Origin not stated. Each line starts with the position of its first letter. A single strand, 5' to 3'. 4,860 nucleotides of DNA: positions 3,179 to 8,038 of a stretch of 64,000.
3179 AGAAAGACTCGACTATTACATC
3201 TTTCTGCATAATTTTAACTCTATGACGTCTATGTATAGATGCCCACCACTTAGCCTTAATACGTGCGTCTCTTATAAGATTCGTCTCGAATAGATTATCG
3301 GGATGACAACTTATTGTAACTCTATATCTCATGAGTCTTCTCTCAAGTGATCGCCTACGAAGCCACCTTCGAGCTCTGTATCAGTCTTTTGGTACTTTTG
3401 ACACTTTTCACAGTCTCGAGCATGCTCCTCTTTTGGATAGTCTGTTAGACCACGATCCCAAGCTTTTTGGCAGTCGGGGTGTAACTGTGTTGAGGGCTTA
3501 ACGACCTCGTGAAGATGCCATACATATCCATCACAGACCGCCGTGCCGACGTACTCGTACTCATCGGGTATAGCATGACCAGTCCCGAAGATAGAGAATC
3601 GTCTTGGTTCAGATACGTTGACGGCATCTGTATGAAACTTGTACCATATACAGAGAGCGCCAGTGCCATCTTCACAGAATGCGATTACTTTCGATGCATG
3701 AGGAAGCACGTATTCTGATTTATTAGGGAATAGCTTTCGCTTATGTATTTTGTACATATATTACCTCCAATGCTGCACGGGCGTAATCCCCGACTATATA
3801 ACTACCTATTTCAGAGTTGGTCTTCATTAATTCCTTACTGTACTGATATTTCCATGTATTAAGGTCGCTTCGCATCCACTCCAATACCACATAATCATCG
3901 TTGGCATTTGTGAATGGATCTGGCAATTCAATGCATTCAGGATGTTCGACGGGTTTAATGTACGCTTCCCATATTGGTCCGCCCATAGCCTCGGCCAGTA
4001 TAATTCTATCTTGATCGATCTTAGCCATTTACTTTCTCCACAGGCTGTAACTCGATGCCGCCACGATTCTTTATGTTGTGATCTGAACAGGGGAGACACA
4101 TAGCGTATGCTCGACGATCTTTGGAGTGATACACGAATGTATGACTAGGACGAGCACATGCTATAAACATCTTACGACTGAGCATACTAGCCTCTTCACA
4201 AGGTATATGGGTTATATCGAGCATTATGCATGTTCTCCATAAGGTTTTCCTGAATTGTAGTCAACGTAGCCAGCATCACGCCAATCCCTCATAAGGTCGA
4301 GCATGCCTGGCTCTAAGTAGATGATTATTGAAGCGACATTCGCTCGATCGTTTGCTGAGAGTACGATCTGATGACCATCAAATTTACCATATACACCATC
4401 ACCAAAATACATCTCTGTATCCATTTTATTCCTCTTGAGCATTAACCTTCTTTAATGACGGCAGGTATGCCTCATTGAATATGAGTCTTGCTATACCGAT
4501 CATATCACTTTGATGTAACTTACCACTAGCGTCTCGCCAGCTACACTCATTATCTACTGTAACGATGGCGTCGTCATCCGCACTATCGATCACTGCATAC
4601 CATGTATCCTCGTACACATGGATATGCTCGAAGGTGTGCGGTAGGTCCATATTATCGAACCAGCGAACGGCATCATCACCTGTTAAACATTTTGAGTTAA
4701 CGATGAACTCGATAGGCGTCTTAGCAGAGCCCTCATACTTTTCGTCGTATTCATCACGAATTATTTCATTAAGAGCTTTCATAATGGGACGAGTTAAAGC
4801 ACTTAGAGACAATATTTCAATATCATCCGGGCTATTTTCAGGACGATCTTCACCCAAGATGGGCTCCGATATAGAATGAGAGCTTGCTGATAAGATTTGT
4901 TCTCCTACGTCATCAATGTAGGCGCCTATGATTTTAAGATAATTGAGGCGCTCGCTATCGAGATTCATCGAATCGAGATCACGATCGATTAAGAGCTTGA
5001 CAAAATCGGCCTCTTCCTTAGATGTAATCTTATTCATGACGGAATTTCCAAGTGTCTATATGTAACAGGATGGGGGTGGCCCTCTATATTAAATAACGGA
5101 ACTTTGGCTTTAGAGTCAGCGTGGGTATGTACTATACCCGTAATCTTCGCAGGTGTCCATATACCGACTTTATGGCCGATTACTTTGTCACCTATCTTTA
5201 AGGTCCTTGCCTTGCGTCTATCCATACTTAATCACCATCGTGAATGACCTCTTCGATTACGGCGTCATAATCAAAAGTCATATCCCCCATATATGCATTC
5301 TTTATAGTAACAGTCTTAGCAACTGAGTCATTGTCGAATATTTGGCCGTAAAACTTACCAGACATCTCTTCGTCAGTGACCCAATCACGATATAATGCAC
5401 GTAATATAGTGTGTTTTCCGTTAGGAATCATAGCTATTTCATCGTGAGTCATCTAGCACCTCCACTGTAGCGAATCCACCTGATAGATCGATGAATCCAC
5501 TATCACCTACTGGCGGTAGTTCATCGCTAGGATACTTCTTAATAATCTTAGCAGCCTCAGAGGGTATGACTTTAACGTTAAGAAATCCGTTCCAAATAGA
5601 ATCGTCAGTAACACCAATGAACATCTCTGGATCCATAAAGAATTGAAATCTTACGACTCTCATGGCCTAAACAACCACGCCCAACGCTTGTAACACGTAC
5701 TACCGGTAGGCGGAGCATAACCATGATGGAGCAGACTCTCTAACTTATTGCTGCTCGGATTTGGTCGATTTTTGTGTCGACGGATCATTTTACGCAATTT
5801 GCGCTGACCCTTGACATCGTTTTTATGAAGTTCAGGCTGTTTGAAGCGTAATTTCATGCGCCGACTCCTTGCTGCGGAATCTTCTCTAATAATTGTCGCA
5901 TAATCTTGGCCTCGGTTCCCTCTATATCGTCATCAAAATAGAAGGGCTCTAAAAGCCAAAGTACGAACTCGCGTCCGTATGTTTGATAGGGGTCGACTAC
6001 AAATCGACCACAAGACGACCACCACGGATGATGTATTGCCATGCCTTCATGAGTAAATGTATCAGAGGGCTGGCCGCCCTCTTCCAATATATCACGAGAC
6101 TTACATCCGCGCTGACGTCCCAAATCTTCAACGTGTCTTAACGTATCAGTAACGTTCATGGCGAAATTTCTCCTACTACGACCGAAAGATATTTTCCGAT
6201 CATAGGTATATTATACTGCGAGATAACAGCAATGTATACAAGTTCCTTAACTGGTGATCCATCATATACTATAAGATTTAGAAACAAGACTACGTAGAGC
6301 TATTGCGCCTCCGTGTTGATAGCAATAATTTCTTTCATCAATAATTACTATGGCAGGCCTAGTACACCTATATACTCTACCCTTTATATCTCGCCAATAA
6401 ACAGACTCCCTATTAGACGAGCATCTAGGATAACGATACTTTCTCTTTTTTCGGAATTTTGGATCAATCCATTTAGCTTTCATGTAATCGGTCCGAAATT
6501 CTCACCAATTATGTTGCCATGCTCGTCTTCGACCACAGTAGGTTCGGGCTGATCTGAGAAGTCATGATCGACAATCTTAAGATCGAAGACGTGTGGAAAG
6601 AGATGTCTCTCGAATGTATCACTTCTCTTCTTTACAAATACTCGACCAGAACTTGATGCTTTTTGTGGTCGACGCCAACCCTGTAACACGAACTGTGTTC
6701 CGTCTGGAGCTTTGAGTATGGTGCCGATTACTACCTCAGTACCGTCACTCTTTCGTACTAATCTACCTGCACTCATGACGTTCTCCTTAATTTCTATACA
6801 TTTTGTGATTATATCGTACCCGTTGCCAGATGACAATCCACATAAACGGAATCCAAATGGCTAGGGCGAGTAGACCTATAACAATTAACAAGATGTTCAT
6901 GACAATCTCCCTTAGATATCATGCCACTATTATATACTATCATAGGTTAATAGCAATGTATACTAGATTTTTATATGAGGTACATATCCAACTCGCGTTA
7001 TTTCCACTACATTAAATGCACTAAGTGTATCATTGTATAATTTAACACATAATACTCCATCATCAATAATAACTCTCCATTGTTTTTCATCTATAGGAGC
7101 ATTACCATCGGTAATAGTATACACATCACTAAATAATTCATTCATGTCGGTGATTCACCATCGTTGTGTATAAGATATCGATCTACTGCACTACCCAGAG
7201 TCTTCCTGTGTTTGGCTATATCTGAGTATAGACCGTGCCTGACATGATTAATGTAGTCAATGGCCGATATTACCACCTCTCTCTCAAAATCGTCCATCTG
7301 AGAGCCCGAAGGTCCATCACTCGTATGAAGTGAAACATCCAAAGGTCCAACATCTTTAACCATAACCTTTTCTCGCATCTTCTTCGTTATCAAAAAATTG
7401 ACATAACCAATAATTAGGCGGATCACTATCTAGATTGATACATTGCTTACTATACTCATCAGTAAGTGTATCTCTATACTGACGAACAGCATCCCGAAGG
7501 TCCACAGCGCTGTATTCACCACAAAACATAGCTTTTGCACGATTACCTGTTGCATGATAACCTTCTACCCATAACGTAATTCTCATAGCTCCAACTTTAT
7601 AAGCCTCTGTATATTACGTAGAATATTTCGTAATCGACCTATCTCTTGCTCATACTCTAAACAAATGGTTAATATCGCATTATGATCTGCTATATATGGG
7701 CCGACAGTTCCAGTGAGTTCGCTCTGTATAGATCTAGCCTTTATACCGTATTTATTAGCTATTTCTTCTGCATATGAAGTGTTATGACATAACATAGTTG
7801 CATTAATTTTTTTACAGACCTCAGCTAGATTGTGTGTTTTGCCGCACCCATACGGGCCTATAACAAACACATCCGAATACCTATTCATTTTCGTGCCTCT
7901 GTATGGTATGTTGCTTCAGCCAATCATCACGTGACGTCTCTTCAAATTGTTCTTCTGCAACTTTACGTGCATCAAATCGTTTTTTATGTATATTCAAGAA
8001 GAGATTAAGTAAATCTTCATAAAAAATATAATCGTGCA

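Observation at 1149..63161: Heptamer AAGGTCC ~41x on the + strand, ~1x on the - strand, independent of gene direction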

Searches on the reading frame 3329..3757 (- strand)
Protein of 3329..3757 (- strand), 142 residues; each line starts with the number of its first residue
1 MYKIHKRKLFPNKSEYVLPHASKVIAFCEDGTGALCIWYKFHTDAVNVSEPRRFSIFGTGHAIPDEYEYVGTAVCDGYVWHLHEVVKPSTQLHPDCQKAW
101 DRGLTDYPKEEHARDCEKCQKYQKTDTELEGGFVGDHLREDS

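Call 28: find_encoding_contigs(protein=window:3329-3757:-, flank=10000, max_places=6)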
Protein window:3329-3757:- (142 aa): 3 contigs read that carry it; 1 place shown.
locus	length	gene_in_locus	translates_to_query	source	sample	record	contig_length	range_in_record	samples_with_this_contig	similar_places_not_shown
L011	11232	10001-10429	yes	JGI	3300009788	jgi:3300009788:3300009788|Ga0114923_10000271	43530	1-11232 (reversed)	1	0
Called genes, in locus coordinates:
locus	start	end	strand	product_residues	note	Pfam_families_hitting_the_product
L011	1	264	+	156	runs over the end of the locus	PF08291:Peptidase_M15_3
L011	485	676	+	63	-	-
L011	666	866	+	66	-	-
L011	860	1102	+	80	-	-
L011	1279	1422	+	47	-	-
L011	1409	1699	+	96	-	-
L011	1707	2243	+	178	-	-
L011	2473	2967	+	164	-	-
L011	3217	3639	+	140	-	-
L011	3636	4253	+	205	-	-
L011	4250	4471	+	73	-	-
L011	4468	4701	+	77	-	-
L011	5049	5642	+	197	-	-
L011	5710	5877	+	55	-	-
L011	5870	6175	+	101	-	-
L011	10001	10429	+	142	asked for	PF24043:DUF7352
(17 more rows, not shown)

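Call 87: search_protein_families(library=phrogs, max_evalue=0.001, proteins=[window:3329-3757:-])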
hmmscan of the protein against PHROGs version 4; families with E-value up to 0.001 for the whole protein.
window:3329-3757:- (142 aa): 1 family
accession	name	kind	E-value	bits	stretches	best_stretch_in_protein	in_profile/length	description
phrog_3848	-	unknown function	3.6e-12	47.6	1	2-90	2-97/100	-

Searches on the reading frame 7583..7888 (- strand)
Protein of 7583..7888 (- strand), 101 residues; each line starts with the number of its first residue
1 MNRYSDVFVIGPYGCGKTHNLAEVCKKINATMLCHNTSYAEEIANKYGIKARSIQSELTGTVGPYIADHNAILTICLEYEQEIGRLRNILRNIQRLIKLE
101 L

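Call 87: search_protein_families(library=phrogs, max_evalue=0.001, proteins=[window:7583-7888:-])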
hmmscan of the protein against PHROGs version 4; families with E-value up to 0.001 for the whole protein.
window:7583-7888:- (101 aa): 1 family
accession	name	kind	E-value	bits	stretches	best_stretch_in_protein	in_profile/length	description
phrog_249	-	moron, auxiliary metabolic gene and host takeover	0.00079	19.8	1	6-38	129-161/380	porphyrin biosynthesis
